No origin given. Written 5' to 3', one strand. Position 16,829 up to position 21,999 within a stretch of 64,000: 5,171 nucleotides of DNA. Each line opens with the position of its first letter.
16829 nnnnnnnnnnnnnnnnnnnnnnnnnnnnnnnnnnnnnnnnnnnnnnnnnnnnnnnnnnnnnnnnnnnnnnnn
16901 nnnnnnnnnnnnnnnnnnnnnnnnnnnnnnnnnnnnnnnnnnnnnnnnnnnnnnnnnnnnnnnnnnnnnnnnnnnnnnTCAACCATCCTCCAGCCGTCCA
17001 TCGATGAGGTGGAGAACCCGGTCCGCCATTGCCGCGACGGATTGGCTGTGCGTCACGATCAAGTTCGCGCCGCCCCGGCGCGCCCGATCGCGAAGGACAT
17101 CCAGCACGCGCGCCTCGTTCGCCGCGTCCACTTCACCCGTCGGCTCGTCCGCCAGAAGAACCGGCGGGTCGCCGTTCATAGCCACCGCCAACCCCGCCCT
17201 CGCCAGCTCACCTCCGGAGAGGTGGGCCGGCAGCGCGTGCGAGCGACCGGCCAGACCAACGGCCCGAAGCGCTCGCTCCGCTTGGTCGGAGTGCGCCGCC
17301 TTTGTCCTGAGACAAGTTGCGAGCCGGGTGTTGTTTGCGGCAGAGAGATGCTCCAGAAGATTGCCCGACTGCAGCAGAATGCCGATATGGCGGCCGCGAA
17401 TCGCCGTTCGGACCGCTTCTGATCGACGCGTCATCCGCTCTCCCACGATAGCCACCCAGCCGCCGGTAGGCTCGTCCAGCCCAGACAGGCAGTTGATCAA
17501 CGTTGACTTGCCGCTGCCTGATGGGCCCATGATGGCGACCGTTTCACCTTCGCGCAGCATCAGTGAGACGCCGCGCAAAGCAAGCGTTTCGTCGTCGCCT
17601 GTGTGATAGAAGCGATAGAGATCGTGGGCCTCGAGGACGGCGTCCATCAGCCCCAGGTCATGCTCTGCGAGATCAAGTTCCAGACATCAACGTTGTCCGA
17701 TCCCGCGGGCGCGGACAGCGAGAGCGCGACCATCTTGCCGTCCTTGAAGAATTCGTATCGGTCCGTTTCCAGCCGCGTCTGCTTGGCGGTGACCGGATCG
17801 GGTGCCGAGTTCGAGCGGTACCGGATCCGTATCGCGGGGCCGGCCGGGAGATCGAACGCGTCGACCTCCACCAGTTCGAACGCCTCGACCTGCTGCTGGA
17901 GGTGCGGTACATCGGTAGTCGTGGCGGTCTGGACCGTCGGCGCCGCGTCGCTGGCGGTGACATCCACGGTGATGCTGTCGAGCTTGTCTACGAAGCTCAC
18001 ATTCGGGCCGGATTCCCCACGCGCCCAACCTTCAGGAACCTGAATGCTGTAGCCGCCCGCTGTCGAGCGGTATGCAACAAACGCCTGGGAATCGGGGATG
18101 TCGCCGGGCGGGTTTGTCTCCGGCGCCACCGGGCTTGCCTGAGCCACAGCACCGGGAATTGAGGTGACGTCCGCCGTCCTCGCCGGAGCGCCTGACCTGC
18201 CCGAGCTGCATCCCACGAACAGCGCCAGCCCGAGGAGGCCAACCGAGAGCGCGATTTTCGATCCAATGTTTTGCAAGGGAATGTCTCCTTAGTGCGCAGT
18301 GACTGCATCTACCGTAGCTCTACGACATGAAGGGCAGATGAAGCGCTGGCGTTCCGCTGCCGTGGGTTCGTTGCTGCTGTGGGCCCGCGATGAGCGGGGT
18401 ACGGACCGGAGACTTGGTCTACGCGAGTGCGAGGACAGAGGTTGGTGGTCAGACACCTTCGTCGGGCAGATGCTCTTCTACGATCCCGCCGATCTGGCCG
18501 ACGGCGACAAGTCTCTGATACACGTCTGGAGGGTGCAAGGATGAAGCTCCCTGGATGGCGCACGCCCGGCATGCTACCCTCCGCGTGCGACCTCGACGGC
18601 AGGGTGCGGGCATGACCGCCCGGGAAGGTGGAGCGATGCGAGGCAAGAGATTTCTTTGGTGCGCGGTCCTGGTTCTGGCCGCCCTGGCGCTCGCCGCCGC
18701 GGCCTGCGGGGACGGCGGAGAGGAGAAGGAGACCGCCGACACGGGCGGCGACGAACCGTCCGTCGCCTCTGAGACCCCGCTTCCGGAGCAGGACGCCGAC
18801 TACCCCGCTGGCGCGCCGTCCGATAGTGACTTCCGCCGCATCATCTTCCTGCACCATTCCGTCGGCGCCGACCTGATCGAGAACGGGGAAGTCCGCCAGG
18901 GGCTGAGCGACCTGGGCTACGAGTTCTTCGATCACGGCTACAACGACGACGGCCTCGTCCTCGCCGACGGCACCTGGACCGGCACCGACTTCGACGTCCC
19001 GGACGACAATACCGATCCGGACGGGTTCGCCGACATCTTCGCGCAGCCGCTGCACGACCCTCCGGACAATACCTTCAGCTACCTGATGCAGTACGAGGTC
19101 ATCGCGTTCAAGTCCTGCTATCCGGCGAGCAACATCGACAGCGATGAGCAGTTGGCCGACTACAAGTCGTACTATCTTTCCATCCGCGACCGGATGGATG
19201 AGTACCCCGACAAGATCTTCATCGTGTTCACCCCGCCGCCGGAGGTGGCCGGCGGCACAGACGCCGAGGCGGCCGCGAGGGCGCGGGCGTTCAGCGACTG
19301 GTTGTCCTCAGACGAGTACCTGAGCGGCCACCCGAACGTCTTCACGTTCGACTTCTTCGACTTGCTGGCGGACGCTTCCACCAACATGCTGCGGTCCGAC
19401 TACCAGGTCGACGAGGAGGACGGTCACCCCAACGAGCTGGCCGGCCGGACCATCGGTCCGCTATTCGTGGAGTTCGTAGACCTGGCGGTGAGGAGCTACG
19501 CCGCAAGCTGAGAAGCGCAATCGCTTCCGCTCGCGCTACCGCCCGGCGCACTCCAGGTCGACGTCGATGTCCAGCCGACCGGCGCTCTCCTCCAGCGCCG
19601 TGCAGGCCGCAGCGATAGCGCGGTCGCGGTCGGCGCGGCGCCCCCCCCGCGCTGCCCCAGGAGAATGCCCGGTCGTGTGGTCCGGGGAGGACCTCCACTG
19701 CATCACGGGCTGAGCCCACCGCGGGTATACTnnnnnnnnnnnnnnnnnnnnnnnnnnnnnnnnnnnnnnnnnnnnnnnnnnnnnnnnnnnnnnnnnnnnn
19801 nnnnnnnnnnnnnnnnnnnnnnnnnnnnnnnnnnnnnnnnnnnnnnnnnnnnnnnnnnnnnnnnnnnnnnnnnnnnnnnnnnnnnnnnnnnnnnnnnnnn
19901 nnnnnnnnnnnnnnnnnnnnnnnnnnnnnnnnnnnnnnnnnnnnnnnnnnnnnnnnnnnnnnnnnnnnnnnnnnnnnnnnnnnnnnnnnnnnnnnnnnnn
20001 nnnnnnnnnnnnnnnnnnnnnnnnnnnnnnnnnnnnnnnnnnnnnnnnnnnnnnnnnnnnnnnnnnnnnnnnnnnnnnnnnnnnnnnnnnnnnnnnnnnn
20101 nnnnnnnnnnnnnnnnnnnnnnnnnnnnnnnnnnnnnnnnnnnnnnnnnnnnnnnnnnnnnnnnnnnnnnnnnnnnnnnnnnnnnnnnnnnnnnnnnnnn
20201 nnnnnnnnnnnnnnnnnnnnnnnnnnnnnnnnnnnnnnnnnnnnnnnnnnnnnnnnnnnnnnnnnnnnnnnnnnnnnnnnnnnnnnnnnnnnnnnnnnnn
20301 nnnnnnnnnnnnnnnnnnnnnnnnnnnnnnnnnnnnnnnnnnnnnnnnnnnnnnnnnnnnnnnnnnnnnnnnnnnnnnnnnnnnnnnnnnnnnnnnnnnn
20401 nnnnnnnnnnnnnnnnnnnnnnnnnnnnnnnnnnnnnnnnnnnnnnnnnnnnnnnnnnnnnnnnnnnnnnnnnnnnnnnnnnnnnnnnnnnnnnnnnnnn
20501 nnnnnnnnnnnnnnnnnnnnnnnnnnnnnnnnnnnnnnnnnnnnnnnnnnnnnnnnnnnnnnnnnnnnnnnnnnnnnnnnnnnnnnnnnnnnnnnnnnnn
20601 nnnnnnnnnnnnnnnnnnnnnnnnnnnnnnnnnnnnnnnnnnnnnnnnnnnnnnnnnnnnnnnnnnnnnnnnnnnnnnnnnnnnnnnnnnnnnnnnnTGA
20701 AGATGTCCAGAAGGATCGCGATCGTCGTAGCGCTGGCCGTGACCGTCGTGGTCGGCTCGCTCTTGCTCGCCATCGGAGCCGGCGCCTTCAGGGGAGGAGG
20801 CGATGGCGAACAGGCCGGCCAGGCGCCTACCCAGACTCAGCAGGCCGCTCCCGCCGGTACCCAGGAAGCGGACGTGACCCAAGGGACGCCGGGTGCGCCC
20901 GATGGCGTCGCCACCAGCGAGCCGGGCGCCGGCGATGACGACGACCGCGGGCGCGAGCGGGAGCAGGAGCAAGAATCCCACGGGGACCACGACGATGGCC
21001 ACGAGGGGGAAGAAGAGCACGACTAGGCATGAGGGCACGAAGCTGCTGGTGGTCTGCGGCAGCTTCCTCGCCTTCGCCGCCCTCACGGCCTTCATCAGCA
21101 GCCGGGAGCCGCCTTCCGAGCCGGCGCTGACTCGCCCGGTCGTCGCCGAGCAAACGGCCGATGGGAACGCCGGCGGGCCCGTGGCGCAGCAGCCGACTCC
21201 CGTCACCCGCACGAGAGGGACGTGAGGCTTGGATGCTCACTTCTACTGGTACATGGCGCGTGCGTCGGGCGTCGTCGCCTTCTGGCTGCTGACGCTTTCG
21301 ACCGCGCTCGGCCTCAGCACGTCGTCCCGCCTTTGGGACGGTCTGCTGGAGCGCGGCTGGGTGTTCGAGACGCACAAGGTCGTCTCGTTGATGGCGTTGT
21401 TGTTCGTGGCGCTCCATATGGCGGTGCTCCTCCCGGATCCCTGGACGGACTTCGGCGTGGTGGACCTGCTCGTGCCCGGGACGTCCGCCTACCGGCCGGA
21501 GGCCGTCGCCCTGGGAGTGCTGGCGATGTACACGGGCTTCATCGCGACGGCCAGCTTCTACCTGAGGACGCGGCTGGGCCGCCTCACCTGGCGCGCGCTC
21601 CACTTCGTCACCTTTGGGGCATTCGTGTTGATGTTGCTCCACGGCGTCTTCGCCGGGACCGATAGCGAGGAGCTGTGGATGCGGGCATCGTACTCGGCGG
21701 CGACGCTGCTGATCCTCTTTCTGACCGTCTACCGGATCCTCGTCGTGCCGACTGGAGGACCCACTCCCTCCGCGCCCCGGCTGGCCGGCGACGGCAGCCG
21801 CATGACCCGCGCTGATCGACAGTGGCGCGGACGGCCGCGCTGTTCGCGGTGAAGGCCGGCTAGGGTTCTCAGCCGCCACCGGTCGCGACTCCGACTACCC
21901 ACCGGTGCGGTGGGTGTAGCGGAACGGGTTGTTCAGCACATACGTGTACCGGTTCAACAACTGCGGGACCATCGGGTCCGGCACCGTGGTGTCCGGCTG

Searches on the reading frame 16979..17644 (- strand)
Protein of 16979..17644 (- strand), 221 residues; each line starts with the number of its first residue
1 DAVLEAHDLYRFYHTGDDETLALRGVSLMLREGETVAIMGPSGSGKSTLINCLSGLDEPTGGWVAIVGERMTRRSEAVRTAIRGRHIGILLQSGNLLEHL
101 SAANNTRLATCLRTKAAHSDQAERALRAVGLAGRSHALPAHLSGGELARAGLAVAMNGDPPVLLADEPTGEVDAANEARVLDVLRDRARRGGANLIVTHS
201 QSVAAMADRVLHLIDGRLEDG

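Call 97: search_protein_families(library=pfam, proteins=[window:16979-17644:-], max_evalue=0.001)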
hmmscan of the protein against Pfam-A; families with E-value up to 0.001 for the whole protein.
window:16979-17644:- (221 aa): 7 families
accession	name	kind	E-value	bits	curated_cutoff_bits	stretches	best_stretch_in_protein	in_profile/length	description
PF00005.33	ABC_tran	-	2.2e-29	103.2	25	1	23-169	1-136/137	ABC transporter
PF13191.12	AAA_16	-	5.2e-06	27.5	32.6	1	33-186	24-122/167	AAA ATPase domain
PF02463.25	SMC_N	-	8e-06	25.9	40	0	134-213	135-211/220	RecF/RecN/SMC N terminal domain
PF03193.22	RsgA_GTPase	-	2.8e-05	24.4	30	1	11-56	85-129/174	RsgA GTPase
PF13304.12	AAA_21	-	4e-05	24.2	27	0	37-56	3-22/304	AAA domain, putative AbiEii toxin, Type IV TA system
PF13555.12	AAA_29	-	5.9e-05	23.2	27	1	28-53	17-42/61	P-loop containing region of AAA domain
PF01926.29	MMR_HSR1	-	0.00061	20.3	21.9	0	35-56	1-22/113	50S ribosome-binding GTPase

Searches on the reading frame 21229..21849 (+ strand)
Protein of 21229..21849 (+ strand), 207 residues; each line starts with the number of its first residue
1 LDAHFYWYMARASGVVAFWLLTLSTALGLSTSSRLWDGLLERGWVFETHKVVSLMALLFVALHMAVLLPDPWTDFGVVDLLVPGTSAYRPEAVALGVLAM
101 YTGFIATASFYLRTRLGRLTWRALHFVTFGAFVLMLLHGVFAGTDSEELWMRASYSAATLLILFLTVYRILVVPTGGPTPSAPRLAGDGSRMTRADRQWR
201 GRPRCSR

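Call 10: search_protein_families(library=pfam, proteins=[window:21229-21849:+], max_evalue=0.001)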
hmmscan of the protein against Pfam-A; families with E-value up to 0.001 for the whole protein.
window:21229-21849:+ (207 aa): 1 family
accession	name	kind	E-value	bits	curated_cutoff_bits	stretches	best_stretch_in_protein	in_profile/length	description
PF01794.25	Ferric_reduct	-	4.8e-06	27.1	28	1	14-135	2-120/121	Ferric reductase like transmembrane component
